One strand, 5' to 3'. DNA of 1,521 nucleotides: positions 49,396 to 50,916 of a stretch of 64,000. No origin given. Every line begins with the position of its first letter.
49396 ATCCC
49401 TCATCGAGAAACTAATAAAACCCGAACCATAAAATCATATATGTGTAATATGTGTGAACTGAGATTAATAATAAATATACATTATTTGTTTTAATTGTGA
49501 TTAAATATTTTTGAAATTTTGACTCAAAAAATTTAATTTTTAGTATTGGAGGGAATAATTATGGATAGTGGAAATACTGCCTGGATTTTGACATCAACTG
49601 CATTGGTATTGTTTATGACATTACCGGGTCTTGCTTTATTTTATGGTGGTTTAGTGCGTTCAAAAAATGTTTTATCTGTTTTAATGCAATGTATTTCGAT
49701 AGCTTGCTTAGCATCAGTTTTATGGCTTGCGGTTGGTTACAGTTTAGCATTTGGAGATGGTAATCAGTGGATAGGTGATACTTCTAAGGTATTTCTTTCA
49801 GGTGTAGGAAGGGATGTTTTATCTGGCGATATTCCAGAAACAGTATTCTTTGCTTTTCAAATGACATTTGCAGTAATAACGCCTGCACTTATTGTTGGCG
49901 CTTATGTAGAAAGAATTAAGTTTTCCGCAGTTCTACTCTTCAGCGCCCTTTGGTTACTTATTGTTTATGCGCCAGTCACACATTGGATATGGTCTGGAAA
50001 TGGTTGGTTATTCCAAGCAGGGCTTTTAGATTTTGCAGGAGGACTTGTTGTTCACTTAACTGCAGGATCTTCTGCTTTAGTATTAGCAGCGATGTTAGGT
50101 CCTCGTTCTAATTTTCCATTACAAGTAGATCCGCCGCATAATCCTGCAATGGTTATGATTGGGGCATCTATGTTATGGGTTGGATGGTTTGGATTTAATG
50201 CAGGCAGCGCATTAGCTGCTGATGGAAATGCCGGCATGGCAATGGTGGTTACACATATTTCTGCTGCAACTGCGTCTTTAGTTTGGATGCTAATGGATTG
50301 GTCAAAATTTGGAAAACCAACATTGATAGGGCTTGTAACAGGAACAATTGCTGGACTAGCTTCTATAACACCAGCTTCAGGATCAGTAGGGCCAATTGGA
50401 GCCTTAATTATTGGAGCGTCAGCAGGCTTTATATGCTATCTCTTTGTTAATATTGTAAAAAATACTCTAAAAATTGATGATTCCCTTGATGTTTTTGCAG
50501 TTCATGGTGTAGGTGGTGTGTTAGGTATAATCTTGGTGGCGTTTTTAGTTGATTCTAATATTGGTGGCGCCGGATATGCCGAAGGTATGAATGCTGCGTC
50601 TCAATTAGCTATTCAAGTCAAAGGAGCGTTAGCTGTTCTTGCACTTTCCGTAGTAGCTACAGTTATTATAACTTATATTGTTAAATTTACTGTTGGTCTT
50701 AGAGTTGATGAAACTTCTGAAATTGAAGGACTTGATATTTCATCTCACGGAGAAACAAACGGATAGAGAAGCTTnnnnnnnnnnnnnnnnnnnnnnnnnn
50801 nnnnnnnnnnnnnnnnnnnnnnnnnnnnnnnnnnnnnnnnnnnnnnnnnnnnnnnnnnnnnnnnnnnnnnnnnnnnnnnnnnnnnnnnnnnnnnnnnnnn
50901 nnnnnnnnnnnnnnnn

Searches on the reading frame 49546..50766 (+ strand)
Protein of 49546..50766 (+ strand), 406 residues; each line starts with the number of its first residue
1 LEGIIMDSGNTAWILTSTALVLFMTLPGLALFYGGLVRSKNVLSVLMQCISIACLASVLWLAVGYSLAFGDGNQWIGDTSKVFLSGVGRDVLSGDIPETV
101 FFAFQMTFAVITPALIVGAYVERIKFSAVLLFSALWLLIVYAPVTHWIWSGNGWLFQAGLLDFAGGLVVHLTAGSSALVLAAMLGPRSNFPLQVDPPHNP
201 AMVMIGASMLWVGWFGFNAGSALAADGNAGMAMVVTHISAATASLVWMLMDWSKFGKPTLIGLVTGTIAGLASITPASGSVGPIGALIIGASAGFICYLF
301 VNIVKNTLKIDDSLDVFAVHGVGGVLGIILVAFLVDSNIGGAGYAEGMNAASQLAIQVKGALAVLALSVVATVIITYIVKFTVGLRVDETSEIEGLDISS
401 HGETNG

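Call 58: search_protein_families(library=pfam, proteins=[window:49546-50766:+], max_evalue=0.0001)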
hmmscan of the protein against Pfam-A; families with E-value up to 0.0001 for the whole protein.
window:49546-50766:+ (406 aa): 1 family
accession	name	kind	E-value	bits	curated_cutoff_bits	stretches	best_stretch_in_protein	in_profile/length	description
PF00909.26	Ammonium_transp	-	2e-117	392.8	23.2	1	12-405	1-398/399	Ammonium Transporter Family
